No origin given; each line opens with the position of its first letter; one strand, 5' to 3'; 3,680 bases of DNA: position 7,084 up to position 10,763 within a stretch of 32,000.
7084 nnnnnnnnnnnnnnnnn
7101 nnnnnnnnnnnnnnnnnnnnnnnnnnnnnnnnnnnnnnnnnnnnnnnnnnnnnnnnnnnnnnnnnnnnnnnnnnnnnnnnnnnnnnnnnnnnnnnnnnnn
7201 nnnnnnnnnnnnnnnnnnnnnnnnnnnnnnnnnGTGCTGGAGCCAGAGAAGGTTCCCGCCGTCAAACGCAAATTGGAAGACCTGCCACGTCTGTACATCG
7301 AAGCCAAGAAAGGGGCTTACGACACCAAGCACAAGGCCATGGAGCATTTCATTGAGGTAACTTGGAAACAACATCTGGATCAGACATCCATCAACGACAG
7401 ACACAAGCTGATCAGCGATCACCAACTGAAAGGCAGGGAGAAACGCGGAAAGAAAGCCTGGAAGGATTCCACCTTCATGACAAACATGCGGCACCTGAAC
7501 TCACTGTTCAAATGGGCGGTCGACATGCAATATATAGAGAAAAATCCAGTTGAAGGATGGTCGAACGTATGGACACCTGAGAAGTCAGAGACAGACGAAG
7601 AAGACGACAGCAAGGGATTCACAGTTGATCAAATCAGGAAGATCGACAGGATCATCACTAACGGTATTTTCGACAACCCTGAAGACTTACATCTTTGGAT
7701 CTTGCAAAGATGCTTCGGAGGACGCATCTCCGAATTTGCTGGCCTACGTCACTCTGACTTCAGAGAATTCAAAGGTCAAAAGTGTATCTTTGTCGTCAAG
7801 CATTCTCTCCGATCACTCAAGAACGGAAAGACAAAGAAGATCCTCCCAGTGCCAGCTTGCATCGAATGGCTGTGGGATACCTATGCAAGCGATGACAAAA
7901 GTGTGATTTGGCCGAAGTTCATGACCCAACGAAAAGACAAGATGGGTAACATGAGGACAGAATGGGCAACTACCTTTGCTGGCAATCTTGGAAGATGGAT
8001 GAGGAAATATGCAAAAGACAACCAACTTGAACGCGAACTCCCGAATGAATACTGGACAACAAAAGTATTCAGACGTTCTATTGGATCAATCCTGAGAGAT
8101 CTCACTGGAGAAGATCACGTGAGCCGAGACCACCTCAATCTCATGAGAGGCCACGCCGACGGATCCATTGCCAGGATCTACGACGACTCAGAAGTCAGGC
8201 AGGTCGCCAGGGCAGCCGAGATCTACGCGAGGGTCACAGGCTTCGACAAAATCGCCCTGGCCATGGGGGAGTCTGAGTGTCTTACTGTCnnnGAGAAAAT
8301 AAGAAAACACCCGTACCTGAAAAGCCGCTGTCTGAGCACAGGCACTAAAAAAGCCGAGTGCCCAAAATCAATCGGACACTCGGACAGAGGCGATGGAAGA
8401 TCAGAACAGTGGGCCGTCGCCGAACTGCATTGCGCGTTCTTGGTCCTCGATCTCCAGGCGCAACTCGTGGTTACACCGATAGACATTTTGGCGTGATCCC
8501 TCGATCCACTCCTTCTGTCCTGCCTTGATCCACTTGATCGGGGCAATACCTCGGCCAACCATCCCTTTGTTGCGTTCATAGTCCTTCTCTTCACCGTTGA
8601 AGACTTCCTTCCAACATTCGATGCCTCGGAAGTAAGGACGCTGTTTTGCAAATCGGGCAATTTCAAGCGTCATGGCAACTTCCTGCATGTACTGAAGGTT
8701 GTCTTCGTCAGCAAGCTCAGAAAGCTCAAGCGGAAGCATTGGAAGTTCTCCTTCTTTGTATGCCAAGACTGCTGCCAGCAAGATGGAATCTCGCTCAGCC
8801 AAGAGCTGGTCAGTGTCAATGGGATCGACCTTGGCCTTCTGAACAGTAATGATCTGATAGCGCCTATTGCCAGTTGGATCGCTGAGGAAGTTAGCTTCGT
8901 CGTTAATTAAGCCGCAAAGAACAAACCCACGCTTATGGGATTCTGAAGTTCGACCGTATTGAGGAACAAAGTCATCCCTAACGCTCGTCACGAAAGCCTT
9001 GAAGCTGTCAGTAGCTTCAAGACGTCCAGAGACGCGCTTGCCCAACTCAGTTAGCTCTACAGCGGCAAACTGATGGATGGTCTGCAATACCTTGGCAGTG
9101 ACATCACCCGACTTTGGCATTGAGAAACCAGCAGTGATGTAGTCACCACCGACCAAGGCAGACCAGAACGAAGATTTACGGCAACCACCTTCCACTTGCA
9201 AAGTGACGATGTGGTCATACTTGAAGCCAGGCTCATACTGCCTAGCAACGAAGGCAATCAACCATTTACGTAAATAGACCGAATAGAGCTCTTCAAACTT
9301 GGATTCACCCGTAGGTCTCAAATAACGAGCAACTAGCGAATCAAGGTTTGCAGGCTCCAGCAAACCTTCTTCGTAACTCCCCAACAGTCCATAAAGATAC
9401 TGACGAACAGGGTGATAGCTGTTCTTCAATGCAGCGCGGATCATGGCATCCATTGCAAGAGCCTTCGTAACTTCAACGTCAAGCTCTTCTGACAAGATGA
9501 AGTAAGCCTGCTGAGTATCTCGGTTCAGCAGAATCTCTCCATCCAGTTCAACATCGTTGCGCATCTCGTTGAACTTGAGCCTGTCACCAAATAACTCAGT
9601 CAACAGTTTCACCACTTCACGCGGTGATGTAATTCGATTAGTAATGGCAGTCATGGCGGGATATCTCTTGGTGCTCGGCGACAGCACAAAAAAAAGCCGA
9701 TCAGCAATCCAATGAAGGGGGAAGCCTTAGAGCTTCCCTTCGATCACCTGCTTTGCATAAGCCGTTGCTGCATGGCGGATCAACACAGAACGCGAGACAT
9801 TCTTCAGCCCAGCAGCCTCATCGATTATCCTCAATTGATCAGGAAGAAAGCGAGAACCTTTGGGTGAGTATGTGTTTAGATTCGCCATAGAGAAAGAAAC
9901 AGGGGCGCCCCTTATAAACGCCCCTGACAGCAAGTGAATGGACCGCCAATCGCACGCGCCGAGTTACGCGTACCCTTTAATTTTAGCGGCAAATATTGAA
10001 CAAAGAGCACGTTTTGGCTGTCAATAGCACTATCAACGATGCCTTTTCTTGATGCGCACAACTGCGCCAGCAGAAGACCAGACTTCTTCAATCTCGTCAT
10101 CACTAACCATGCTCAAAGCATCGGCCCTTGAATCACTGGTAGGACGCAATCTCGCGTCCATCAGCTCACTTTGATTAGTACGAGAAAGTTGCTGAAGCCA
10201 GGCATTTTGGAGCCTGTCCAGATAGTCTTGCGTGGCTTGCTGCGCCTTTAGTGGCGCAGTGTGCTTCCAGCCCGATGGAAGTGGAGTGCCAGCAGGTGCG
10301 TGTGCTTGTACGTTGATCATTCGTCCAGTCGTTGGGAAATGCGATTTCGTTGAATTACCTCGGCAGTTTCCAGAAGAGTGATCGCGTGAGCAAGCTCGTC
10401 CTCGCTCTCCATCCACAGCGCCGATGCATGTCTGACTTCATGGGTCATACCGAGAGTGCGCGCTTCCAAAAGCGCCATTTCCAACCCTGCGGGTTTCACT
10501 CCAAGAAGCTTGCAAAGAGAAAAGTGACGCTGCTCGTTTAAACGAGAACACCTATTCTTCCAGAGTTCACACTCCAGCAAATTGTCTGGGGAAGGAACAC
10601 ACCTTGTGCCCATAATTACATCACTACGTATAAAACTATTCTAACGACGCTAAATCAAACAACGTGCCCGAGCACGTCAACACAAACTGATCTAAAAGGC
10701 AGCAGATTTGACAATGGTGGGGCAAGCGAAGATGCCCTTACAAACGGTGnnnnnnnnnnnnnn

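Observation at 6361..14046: Mosaic integrative island inserted behind the rpoD stop codon, with no tRNA target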

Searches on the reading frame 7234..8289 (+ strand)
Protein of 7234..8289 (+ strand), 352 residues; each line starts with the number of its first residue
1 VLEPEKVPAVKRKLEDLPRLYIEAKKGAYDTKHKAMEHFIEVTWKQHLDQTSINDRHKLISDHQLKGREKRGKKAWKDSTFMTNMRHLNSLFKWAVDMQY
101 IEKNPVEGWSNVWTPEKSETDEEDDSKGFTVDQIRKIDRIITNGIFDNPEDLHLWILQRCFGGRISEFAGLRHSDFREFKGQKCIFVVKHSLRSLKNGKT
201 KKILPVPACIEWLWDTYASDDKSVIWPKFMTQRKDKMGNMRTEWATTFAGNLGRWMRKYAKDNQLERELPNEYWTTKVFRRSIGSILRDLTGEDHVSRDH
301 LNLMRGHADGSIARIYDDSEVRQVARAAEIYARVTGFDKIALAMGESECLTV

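Call 81: search_dna_similar(query=window:7234-8289:+, collection=phages, mode=protein, max_evalue=0.001, max_rows=15)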
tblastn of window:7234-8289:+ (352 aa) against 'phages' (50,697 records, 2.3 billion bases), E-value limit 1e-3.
No match.

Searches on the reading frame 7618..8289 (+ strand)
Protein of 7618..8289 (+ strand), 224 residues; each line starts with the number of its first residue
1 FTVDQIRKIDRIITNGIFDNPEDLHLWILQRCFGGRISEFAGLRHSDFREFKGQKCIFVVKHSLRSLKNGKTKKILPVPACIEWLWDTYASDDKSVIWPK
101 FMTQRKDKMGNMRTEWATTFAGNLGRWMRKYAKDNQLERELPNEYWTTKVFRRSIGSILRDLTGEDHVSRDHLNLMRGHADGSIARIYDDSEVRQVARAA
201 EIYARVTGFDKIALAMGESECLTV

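Call 80: search_protein_families(library=pfam, proteins=[window:7618-8289:+], max_evalue=10)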
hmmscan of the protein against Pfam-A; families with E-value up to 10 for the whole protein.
seq(224 aa): 0 families

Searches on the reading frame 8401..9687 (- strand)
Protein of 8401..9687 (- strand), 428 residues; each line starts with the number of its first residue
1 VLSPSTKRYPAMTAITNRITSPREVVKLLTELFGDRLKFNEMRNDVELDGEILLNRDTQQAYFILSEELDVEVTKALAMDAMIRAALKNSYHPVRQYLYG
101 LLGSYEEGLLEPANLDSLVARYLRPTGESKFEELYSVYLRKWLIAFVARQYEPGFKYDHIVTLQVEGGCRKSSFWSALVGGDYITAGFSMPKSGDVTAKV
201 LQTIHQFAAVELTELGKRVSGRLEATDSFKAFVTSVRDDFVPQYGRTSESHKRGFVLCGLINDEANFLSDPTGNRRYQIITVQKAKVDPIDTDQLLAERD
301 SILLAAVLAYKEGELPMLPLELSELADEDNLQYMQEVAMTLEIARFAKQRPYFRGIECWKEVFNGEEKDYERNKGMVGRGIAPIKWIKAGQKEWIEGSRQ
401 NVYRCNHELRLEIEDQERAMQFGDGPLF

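Call 4: search_protein_families(library=pfam, proteins=[window:8401-9687:-], max_evalue=0.01)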
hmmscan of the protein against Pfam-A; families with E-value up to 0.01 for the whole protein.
window:8401-9687:- (428 aa): 1 family
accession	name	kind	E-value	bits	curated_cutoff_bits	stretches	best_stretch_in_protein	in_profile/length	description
PF05272.17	VapE-like_dom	-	1.7e-39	136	25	1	130-334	23-216/217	Virulence-associated protein E-like domain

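Call 10: search_protein_families(library=phrogs, proteins=[window:8401-9687:-], max_evalue=0.01)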
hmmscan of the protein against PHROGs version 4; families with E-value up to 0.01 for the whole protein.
window:8401-9687:- (428 aa): 6 families
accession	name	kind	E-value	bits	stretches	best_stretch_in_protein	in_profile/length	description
phrog_256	-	DNA, RNA and nucleotide metabolism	3.7e-40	139.2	1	40-349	404-703/798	DNA helicase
phrog_1313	-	DNA, RNA and nucleotide metabolism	1.1e-32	114.8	1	51-346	197-477/568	DNA helicase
phrog_36873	-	DNA, RNA and nucleotide metabolism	4.3e-29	101.9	1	29-318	429-695/1082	DNA helicase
phrog_15962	-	DNA, RNA and nucleotide metabolism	1.7e-21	77.2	1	28-314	416-700/835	DNA primase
phrog_2249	-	DNA, RNA and nucleotide metabolism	4.2e-16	59.8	1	87-367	470-734/802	DNA primase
phrog_16593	-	DNA, RNA and nucleotide metabolism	6.9e-14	52.1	1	146-301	547-699/823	DNA primase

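Call 37: search_protein_families(library=padloc, proteins=[window:8401-9687:-], max_evalue=0.01)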
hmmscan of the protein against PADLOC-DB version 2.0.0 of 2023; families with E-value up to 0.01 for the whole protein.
window:8401-9687:- (428 aa): 0 families

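Call 38: search_protein_families(library=ncbifam, proteins=[window:8401-9687:-], max_evalue=0.01)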
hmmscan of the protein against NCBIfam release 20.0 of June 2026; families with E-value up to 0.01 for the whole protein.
window:8401-9687:- (428 aa): 0 families

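Call 56: find_related_loci(query=window:8401-9687:-, collection=viral_contigs, flank=8000)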
Query window:8401-9687:- (428 aa) in viral_contigs; peptide patterns used: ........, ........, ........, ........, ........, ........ (x = any residue, [..] = any of these).
4 stretches matched a pattern, but none encodes a relative of the query by tblastn (E <= 1e-3).

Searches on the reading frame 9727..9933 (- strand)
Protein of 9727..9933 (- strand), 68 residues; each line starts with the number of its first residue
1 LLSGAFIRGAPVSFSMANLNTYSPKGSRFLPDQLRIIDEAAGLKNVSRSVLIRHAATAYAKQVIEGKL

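Call 4: search_protein_families(library=pfam, proteins=[window:9727-9933:-], max_evalue=0.01)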
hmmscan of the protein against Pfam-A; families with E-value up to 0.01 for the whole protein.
window:9727-9933:- (68 aa): 1 family
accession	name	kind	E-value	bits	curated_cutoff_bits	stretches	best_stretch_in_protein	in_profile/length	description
PF01402.27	RHH_1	-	0.00047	20.5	20.5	1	32-62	9-39/39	Ribbon-helix-helix protein, copG family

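Call 10: search_protein_families(library=phrogs, proteins=[window:9727-9933:-], max_evalue=0.01)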
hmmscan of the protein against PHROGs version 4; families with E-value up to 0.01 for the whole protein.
window:9727-9933:- (68 aa): 0 families

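Call 37: search_protein_families(library=padloc, proteins=[window:9727-9933:-], max_evalue=0.01)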
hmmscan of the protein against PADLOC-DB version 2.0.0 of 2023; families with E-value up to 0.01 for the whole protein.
window:9727-9933:- (68 aa): 0 families

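Call 38: search_protein_families(library=ncbifam, proteins=[window:9727-9933:-], max_evalue=0.01)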
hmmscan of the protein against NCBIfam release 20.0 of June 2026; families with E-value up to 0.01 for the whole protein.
window:9727-9933:- (68 aa): 0 families

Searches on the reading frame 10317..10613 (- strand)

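Call 4: search_protein_families(library=pfam, proteins=[window:10317-10613:-], max_evalue=0.01)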
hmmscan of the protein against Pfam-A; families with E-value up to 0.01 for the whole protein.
window:10317-10613:- (98 aa): 0 families

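Call 10: search_protein_families(library=phrogs, proteins=[window:10317-10613:-], max_evalue=0.01)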
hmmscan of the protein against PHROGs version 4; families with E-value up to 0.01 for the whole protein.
window:10317-10613:- (98 aa): 1 family
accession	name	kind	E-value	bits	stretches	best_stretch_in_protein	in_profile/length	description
phrog_29626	-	unknown function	0.0092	17.1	0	70-94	7-31/57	-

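Call 37: search_protein_families(library=padloc, proteins=[window:10317-10613:-], max_evalue=0.01)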
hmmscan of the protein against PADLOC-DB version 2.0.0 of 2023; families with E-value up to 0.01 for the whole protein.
window:10317-10613:- (98 aa): 0 families

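Call 38: search_protein_families(library=ncbifam, proteins=[window:10317-10613:-], max_evalue=0.01)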
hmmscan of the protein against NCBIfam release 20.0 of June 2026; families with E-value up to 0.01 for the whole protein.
window:10317-10613:- (98 aa): 0 families
